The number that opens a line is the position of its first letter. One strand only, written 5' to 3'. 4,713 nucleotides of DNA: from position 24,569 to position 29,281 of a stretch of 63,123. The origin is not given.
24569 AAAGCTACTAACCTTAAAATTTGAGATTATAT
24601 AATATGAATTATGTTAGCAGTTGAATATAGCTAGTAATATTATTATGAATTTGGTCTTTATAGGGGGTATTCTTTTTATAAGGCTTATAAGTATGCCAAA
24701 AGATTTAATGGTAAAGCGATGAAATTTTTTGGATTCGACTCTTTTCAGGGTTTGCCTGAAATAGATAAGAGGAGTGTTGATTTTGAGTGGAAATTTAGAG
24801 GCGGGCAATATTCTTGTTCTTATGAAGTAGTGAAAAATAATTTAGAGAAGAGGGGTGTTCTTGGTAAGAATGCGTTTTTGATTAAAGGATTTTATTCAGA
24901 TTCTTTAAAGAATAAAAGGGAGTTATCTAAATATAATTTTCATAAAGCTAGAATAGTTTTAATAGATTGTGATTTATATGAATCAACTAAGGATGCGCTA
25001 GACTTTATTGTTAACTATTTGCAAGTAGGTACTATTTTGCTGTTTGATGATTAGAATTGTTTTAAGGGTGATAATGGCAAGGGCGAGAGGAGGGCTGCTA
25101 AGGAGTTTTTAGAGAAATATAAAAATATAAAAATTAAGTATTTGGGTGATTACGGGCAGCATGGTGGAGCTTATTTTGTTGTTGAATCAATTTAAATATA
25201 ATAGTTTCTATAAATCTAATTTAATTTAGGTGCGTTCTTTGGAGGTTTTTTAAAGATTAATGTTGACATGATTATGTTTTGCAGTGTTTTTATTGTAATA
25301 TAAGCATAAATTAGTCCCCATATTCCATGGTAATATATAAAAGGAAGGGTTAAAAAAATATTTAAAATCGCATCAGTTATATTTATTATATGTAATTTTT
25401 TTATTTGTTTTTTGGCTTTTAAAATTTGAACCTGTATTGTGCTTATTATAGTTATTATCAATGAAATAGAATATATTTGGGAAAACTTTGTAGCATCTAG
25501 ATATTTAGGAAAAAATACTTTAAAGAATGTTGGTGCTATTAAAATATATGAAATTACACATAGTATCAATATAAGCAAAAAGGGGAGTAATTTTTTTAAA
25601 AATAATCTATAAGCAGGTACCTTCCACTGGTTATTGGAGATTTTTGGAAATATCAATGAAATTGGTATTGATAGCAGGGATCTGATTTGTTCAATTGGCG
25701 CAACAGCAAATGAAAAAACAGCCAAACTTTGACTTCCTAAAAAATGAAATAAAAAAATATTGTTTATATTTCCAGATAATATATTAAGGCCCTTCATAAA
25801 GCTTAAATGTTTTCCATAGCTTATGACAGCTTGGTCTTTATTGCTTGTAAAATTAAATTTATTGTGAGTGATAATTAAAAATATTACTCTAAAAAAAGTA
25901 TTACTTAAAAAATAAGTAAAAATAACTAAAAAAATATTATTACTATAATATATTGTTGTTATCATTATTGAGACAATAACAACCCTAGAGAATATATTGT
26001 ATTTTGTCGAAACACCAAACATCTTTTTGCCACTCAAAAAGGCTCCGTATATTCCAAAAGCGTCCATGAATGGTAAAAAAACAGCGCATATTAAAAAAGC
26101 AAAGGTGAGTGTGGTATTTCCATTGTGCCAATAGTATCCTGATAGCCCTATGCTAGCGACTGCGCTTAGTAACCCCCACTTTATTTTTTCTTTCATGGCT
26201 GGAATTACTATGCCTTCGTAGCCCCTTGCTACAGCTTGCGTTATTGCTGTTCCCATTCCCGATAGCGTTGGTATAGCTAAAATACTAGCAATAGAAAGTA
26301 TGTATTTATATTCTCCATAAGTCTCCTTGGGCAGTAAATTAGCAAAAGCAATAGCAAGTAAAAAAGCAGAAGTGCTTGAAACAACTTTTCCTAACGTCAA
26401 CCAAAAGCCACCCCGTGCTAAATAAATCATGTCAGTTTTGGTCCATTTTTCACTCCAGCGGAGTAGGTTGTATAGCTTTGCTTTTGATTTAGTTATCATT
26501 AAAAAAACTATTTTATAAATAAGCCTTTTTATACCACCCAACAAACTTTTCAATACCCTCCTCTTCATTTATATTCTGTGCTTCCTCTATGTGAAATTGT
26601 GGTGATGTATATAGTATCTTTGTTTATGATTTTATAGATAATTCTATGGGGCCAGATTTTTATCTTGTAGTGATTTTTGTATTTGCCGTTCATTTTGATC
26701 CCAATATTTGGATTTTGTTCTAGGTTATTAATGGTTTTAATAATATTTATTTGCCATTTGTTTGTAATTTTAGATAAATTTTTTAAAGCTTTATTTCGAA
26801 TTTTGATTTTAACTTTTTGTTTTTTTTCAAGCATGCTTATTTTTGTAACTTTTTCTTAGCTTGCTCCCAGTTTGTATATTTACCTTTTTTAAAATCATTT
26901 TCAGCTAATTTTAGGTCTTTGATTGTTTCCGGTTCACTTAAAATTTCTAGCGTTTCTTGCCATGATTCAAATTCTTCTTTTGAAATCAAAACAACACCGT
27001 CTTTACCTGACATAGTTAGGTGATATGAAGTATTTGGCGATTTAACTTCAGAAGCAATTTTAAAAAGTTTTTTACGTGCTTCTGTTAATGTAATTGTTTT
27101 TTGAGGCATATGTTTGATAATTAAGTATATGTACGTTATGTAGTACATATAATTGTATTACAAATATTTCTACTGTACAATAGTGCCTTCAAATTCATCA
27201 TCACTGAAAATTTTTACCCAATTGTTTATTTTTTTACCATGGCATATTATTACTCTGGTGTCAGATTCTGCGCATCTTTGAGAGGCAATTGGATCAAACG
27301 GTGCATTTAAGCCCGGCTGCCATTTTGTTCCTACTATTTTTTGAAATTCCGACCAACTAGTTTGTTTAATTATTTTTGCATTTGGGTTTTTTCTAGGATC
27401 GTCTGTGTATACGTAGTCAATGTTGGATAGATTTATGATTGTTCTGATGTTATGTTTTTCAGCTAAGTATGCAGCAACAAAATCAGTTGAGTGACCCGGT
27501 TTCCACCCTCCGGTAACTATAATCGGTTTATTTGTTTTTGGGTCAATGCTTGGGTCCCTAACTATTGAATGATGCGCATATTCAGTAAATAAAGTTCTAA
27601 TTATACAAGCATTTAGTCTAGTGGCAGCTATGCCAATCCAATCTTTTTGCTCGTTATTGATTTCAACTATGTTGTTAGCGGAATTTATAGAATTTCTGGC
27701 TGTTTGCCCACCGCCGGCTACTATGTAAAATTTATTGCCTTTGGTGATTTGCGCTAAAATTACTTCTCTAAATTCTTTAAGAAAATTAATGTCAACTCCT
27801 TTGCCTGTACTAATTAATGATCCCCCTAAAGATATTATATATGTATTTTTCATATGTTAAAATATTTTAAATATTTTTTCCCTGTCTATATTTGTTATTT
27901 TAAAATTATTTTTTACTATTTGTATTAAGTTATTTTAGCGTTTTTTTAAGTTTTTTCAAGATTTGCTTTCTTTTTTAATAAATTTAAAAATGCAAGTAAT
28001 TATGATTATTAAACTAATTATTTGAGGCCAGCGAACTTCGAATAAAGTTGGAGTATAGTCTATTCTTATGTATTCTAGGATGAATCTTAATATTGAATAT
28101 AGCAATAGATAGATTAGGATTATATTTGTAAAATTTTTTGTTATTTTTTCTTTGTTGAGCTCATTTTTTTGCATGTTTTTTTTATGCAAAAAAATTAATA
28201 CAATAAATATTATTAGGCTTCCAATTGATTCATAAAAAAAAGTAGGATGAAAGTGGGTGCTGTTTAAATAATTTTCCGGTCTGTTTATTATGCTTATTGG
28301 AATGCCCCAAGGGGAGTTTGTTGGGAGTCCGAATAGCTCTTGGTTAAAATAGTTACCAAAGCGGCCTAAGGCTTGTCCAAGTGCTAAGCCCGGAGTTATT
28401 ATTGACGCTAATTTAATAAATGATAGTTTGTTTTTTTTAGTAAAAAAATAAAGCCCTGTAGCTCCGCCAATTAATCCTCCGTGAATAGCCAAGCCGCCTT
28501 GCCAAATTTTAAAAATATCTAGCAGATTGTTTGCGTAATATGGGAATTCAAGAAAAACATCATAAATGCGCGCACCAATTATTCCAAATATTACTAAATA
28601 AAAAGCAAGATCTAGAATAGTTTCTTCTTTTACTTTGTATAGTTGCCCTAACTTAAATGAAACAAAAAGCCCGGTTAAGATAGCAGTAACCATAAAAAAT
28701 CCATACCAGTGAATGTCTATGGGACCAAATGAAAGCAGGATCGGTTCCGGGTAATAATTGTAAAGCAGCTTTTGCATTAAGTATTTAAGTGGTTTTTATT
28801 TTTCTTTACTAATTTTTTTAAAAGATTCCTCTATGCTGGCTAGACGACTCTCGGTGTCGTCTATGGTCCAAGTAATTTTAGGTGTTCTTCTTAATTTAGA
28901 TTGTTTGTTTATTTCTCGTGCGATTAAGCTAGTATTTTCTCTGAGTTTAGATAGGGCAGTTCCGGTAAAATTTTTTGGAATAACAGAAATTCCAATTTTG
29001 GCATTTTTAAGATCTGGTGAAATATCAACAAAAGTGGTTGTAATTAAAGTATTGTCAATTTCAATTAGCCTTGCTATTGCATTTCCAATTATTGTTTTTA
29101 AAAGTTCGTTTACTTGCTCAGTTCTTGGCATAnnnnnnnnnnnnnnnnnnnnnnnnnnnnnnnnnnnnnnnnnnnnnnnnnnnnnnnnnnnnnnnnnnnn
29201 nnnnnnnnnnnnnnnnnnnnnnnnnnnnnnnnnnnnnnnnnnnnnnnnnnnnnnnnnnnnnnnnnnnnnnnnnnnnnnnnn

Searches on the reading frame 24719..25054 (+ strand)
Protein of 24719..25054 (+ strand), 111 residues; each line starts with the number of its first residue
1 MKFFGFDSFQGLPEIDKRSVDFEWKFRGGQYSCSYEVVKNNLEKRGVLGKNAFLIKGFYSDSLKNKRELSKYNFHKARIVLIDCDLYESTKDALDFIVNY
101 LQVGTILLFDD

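Call 28: search_protein_families(library=pfam, proteins=[window:24719-25054:+], max_evalue=0.001)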
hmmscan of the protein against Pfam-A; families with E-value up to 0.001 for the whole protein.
window:24719-25054:+ (111 aa): 1 family
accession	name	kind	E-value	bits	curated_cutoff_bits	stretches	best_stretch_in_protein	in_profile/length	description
PF05711.17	TylF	-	2.8e-11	43.6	23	1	4-111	124-228/264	Macrocin-O-methyltransferase (TylF)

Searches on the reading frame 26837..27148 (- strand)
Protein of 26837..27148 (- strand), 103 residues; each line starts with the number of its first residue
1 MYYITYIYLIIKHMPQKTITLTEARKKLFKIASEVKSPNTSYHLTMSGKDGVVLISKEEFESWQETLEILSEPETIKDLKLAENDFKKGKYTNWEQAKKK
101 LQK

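Call 28: search_protein_families(library=pfam, proteins=[window:26837-27148:-], max_evalue=0.001)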
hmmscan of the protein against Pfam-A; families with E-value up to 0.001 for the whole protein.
window:26837-27148:- (103 aa): 1 family
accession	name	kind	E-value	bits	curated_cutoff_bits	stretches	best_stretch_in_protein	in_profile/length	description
PF02604.26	PhdYeFM_antitox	-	2.1e-09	37.5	29.8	1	17-77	2-62/74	Antitoxin Phd_YefM, type II toxin-antitoxin system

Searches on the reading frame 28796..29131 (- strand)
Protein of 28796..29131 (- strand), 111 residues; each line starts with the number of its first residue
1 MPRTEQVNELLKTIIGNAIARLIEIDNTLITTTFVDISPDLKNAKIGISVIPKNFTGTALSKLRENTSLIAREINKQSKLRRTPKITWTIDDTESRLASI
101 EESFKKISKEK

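Call 66: search_protein_families(library=pfam, proteins=[window:28796-29131:-], max_evalue=0.1)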
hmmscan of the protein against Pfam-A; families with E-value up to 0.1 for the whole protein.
window:28796-29131:- (111 aa): 2 families
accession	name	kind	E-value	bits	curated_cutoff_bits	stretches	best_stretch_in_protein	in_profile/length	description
PF02033.23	RBFA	-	2.7e-15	57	34.7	1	3-102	1-103/105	Ribosome-binding factor A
PF13864.11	Enkurin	-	0.014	16.3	23.6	1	57-111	38-92/92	Calmodulin-binding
